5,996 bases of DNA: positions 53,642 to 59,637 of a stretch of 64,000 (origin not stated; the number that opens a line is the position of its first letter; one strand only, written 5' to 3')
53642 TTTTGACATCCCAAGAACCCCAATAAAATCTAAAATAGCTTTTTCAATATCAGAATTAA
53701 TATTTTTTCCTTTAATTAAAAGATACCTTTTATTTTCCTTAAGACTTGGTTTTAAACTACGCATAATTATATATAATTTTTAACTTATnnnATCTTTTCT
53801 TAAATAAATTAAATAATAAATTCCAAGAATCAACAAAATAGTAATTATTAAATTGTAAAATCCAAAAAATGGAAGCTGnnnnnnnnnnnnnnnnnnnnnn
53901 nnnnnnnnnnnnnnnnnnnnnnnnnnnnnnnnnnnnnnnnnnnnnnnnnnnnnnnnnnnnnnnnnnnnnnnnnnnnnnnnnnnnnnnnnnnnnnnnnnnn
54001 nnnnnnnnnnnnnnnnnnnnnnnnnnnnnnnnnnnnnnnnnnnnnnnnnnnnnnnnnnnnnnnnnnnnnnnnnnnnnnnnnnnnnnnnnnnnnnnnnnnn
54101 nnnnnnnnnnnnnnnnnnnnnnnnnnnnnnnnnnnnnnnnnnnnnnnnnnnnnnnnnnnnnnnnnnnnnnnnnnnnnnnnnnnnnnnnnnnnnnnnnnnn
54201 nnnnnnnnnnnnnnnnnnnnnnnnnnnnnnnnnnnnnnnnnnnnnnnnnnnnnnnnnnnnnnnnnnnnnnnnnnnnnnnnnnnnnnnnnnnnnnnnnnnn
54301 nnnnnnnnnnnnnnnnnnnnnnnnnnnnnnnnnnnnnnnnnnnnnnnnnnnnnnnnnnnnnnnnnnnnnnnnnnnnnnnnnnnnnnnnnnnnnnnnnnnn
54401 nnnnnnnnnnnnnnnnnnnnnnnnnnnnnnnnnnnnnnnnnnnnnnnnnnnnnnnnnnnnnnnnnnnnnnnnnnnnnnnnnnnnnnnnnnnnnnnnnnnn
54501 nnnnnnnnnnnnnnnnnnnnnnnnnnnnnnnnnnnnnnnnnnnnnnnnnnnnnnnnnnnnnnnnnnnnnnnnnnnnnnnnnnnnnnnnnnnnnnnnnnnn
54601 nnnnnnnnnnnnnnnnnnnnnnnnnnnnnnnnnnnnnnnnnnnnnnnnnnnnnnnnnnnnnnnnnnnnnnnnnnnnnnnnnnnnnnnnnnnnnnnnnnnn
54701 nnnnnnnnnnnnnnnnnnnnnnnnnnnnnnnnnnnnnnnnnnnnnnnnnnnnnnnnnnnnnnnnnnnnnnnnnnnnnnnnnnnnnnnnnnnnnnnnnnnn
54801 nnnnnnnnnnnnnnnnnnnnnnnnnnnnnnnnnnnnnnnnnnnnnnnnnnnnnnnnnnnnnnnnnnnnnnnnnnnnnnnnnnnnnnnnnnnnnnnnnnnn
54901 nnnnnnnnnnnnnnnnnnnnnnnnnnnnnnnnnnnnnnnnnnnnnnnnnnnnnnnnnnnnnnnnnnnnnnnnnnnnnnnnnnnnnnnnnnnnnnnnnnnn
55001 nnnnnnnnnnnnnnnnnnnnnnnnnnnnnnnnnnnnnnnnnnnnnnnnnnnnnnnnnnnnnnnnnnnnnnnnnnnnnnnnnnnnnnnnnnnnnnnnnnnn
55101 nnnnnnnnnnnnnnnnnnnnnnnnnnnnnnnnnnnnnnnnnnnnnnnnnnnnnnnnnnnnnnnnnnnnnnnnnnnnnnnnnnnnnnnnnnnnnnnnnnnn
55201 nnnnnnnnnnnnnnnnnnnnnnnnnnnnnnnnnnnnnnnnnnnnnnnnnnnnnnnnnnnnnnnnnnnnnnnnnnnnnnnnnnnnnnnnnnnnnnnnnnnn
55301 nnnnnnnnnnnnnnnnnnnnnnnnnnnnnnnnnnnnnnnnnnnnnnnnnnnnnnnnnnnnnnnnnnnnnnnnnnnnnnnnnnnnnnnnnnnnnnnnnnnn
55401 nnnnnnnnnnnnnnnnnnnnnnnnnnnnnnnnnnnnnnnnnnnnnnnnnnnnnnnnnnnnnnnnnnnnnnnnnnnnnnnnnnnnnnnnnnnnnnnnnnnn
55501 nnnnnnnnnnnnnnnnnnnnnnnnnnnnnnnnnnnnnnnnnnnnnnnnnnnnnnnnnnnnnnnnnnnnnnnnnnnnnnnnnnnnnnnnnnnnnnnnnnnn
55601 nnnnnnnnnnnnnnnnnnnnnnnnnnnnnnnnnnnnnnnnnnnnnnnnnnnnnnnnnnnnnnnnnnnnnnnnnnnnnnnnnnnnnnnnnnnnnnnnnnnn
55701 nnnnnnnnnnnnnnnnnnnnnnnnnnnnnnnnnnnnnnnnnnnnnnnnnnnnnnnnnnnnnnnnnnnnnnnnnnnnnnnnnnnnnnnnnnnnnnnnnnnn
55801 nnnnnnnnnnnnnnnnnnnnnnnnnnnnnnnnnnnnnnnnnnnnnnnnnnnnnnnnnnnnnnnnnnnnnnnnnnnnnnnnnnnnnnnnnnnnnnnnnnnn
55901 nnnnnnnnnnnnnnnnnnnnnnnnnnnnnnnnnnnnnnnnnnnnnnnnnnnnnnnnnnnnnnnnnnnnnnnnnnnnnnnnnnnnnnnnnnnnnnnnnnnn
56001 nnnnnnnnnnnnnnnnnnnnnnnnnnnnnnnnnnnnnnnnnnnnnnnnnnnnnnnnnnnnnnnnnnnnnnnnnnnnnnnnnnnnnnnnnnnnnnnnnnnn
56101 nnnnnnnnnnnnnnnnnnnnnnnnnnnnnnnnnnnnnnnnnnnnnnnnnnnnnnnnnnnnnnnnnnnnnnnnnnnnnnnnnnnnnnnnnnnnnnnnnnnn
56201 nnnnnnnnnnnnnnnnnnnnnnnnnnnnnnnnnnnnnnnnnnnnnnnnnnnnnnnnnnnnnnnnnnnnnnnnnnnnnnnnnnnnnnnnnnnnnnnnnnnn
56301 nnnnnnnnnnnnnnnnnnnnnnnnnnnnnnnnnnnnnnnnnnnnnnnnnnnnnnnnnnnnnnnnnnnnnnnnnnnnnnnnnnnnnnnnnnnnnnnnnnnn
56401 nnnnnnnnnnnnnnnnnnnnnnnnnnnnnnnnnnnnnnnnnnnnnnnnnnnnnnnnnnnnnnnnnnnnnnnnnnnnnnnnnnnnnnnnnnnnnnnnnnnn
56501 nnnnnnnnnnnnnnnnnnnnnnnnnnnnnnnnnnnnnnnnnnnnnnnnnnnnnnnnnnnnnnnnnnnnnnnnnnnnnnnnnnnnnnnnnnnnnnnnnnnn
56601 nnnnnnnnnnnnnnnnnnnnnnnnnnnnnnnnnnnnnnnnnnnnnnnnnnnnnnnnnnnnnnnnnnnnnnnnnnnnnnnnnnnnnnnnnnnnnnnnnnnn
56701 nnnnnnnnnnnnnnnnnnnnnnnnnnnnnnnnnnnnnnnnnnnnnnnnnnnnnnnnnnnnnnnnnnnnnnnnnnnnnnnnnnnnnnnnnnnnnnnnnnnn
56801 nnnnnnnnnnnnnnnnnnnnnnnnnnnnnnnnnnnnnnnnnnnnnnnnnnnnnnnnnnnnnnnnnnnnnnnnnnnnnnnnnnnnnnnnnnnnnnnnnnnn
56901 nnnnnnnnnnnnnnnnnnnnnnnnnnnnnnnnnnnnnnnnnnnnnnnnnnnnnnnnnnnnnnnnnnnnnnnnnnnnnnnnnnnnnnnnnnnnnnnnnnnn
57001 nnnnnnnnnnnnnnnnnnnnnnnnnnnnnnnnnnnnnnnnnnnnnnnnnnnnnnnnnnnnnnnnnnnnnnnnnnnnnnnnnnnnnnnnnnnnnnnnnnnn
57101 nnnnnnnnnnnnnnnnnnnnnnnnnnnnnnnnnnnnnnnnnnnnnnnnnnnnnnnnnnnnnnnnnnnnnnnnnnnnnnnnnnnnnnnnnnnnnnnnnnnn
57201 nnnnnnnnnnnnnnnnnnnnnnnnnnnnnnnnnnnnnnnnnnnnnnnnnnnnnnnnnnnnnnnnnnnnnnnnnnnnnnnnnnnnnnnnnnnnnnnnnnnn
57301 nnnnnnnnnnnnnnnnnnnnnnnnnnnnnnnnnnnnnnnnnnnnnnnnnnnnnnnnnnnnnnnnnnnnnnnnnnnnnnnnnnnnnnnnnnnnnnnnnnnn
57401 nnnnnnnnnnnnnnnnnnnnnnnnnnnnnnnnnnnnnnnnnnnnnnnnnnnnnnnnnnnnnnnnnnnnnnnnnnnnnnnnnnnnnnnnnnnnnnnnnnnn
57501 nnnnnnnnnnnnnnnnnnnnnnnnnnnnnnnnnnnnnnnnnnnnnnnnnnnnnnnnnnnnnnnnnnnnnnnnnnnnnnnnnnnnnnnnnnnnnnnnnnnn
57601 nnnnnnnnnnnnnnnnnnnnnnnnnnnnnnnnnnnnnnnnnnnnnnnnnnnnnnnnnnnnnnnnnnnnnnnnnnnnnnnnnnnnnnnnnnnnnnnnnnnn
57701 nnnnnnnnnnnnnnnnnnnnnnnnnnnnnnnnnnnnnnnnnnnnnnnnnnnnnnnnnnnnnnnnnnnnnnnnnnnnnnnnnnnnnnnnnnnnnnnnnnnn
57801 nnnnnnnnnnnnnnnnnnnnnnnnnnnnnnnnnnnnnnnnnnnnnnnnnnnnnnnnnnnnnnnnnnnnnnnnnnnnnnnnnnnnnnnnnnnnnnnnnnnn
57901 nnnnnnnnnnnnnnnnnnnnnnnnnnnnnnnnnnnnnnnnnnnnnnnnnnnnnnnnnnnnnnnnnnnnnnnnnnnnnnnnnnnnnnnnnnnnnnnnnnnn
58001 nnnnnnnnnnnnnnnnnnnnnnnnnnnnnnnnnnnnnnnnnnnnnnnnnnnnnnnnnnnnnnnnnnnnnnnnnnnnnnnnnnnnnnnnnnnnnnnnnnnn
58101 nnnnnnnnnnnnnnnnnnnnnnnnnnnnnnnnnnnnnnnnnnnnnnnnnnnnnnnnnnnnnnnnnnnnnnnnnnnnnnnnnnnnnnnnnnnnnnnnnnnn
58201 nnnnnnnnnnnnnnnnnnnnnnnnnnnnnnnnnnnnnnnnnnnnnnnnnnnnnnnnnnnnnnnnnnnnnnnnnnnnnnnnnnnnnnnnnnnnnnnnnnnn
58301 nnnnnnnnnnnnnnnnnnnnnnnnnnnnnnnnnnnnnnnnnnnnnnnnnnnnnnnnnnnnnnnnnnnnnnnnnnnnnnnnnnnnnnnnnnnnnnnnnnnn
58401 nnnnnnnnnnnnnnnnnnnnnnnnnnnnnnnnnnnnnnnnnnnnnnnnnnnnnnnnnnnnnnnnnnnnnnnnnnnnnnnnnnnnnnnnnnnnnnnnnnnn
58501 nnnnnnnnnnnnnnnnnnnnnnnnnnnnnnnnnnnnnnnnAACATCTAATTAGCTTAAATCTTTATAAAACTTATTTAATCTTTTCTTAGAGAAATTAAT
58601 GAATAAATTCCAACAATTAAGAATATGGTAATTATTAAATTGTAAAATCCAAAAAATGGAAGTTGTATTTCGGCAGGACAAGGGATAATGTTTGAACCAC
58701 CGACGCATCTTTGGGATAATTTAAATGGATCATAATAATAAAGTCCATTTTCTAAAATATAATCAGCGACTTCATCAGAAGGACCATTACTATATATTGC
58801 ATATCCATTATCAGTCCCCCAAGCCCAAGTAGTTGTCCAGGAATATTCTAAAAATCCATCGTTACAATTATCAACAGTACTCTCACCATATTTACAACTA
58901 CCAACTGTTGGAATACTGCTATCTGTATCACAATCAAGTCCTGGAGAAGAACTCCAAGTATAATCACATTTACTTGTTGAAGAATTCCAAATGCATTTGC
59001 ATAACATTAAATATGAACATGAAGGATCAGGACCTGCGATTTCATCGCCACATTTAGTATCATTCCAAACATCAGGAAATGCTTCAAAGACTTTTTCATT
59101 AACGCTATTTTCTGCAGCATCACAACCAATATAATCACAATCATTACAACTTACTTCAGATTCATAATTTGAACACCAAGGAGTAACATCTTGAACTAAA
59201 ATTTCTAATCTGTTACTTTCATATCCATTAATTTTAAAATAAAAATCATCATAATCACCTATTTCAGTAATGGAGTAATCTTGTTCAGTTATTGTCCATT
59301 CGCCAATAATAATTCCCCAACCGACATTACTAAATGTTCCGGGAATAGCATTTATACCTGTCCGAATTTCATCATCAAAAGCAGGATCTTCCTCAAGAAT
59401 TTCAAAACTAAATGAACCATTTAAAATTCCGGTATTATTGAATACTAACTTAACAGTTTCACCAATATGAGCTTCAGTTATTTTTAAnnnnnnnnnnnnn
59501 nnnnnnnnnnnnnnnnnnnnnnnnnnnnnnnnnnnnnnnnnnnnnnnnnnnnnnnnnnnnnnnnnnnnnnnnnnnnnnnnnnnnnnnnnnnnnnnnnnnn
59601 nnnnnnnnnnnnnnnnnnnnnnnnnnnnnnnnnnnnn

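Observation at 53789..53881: Conserved PFFGF-TM-basic C-terminus: candidate novel sorting/anchoring signal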

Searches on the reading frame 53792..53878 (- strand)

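Call 70: search_protein_families(library=ncbifam, max_evalue=10, proteins=[window:53792-53878:-])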
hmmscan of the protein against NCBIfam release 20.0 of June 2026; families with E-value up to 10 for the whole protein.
seq(29 aa): 1 family
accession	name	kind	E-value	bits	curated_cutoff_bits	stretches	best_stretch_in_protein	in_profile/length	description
NF045529.2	Heimdall-CTERM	domain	7.1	7.3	24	0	11-28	7-24/26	Heimdall-CTERM domain-containing surface protein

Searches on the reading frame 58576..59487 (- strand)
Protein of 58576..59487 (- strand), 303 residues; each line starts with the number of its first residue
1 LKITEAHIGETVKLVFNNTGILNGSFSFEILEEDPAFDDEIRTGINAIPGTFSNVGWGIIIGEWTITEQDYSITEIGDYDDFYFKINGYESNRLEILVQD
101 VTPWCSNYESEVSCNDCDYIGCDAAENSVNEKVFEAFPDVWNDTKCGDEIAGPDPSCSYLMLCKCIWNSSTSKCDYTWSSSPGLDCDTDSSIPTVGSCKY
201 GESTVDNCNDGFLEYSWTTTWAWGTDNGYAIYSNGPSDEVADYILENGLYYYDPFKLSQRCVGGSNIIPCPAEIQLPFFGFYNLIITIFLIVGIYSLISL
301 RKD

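Call 8: find_homologous_proteins(query=window:58576-59487:-, max_evalue=0.001)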
Query window:58576-59487:- (303 aa): 17 proteins with E <= 0.001 among 351 candidates.
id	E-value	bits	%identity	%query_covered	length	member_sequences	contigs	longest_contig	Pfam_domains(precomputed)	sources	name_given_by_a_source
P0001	3.3e-184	630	87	100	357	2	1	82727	-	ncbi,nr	ncbi:MAG TPA: hypothetical protein HA368_02420, partial [Nanoarchaeota archaeon]|nr:hypothetical pro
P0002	3.5e-136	472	69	100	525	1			PF13948.12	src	-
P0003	1.1e-124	434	67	94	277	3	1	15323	-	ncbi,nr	ncbi:MAG TPA: hypothetical protein VJB35_02645, partial [Candidatus Nanoarchaeia archaeon]|nr:hypoth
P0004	1.6e-121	424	71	81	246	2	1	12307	-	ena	-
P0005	9.4e-110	385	63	86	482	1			PF00092.35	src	-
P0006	3.0e-101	357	91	56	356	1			PF13948.12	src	-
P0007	4.3e-83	297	49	98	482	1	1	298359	-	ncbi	-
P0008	8.7e-79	283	56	72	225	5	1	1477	-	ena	-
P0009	1.9e-60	223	95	28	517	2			PF13948.12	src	-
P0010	2.9e-58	216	78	43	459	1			PF00415.25,PF13948.12,PF13540.13,PF25390.2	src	-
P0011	1.4e-27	115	90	17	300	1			PF13948.12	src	-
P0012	5.2e-25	107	47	36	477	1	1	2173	-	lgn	-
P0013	5.1e-23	100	36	69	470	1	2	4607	-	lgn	-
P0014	1.4e-17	82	30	96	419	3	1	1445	-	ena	-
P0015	1.7e-14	72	34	98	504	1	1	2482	PF13948.12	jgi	-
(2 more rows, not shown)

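Call 21: find_encoding_contigs(protein=P0007, flank=10000, max_places=5)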
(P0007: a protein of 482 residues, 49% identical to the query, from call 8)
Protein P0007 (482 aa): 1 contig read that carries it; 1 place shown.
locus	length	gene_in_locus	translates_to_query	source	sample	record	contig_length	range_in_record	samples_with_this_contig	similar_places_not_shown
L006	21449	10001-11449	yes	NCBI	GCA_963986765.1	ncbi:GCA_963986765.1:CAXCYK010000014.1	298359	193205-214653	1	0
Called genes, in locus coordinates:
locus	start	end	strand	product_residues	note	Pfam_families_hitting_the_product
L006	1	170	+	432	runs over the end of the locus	PF13948:DUF4215 (faint)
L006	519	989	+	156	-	-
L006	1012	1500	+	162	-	-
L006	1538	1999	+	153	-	-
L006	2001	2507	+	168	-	-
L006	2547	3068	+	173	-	-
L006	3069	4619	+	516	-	PF00437:T2SSE, PF27713:UCP018868 (weak)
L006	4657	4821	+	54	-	-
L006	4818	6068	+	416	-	PF00482:T2SSF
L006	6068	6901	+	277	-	PF00482:T2SSF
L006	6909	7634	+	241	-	-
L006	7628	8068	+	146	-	-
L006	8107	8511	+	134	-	PF01951:Archease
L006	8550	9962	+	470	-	PF01139:RtcB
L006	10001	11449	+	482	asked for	-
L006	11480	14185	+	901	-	PF00801:PKD (weak), PF18911:PKD_4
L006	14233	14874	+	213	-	PF03193:RsgA_GTPase (faint), PF00735:Septin (weak), PF01926:MMR_HSR1, PF02421:FeoB_N (weak), PF08477:Roc (faint), PF00009:GTP_EFTU (weak)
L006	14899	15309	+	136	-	PF09846:OapB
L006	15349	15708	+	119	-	-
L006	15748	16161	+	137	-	PF09845:OapC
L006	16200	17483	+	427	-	PF18144:SMODS, PF09249:tRNA_NucTransf2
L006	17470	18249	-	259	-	PF01978:TrmB, PF11495:TrmB_EBD_N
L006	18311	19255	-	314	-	PF06550:SPP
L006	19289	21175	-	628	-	PF17214:KH_TffA, PF23023:Anti-Pycsar_Apyc1 (weak), PF00753:Lactamase_B, PF16661:Lactamase_B_6, PF12706:Lactamase_B_2, PF10996:Beta-Casp, PF07521:RMMBL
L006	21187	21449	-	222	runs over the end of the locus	PF00227:Proteasome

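Call 58: predict_structure(alignment_id=A6)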
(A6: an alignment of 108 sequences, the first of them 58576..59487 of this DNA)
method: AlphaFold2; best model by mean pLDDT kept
length: 303 residues; sequences in the alignment: 108
mean_pLDDT: 90.5   pTM: 0.71
mean pLDDT of the five models: 90.5, 90.4, 89.1, 87.9, 87.4
residues with pLDDT >= 90: 214; 70-90: 74; 50-70: 14; < 50: 1
segments of 3 or more residues with pLDDT < 50: none
pLDDT, mean of each block of 10 residues (from residue 1): 81 86 88 96 97 87 93 88 95 87 93 89 90 92 92 90 96 96 80 95 90 94 97 95 98 96 92 67 89 94 70
secondary structure, 60 per line:
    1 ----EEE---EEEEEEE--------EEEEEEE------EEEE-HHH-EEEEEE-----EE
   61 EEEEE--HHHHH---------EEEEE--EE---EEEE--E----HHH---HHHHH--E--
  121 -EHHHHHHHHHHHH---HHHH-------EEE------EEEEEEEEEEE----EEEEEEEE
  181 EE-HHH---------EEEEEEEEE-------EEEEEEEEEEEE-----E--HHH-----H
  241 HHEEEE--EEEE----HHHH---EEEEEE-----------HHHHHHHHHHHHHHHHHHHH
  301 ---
elements in order: E5-7 E11-17 E26-32 E39-42 E48-53 E59-65 H68-72 E82-86 E94-97 H111-115 H123-134 H138-141 E149-151 E158-168 E173-182 E196-204 E212-223 E243-246 E249-252 H257-260 E264-269 H281-300

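Call 68: fold_search(model_id=the predicted structure, library=pdb)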
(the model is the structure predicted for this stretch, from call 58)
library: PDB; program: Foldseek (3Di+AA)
matches with E <= 10: 1204; with E <= 0.001: 0
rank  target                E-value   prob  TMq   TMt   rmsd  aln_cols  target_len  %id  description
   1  5obf_H                2.7e-03  0.82  0.18  0.24  20.5       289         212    9  fAb. AbVance: increasing our knowledge of antibody structural space to enable faster and better decision-making in ant (released 2017-11-08)
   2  8t58_E                2.8e-03  0.75  0.19  0.25  16.2       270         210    6  Structure of VHH-Fab complex with engineered FNQIKG elbow region (released 2023-11-29)
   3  8jcb_N                3.0e-03  0.72  0.20  0.24  28.6       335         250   11  Vgamma5 Vdelta1 T cell receptor complex (released 2024-05-08)
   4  4a6y_H                3.7e-03  0.77  0.19  0.25  19.0       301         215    9  CRYSTAL STRUCTURE OF FAB FRAGMENT OF ANTI-(4-HYDROXY-3-NITROPHENYL) -ACETYL MURINE GERMLINE ANTIBODY BBE6.12H3 (released 2012-02-15)
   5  9eji_D                4.0e-03  0.85  0.21  0.29  16.2       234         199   10  Peptide-independent T cell receptor recognition of HLA-DQ2 (released 2025-03-26)
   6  8es7_A                4.0e-03  0.66  0.19  0.21  19.3       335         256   10  CryoEM structure of PN45545 TCR-CD3 complex (released 2023-05-03)
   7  4ozi_E                4.2e-03  0.92  0.22  0.31  16.0       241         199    9  S2 protein complex (released 2014-04-16)
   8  8gom_D                4.2e-03  0.66  0.18  0.25  16.6       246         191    9  SARS-CoV-2 specific private TCR RLQ7 in complex with RLQ-HLA-A2 (released 2023-03-01)
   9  4z7u_E                4.4e-03  0.89  0.21  0.29  16.6       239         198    9  S13 complex (released 2015-06-03)
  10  6jxr_m                4.4e-03  0.84  0.22  0.25  19.2       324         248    9  Structure of human T cell receptor-CD3 complex (released 2019-09-11)
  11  6avg_B                4.7e-03  0.84  0.20  0.28  15.7       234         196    9  Crystal structure of the KFJ37 TCR-NY-ESO-1-HLA-B*07:02 complex (released 2018-02-28)
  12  1cdu                  4.7e-03  0.69  0.18  0.27  15.1       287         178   10  STRUCTURE OF T-CELL SURFACE GLYCOPROTEIN CD4 MUTANT WITH PHE 43 REPLACED BY VAL (released 1997-04-01)
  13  4s1d_E                4.7e-03  0.66  0.18  0.24  19.8       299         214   10  Structure of IgG1 Fab fragment in complex with Biotincytidinamide (released 2015-03-04)
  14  6p64_I                5.2e-03  0.75  0.19  0.25  16.3       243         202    8  Alpha-beta TCR Binding to Neoantigen KQWLVWLFL Presented by HLA-A206 (released 2020-06-03)
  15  5mhr_P                5.5e-03  0.80  0.20  0.26  18.8       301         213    8  T3D reovirus sigma1 complexed with 9BG5 Fab fragments (released 2017-02-15)
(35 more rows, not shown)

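Call 78: search_protein_families(library=pfam, max_evalue=0.1, proteins=[L006:6909-7634:+, L006:7628-8068:+])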
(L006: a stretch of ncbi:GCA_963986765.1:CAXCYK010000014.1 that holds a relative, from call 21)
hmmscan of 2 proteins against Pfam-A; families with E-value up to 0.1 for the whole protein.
L006:6909-7634:+ (241 aa): 1 family
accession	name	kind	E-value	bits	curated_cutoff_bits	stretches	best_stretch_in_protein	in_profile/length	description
PF08783.17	DWNN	-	0.098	13.3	26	0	181-221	32-74/74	DWNN domain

L006:7628-8068:+ (146 aa): 1 family
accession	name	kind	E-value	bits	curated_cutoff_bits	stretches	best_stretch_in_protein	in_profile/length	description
PF07672.19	MFS_Mycoplasma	-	0.083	12.7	24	0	7-65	62-123/297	Mycoplasma MFS transporter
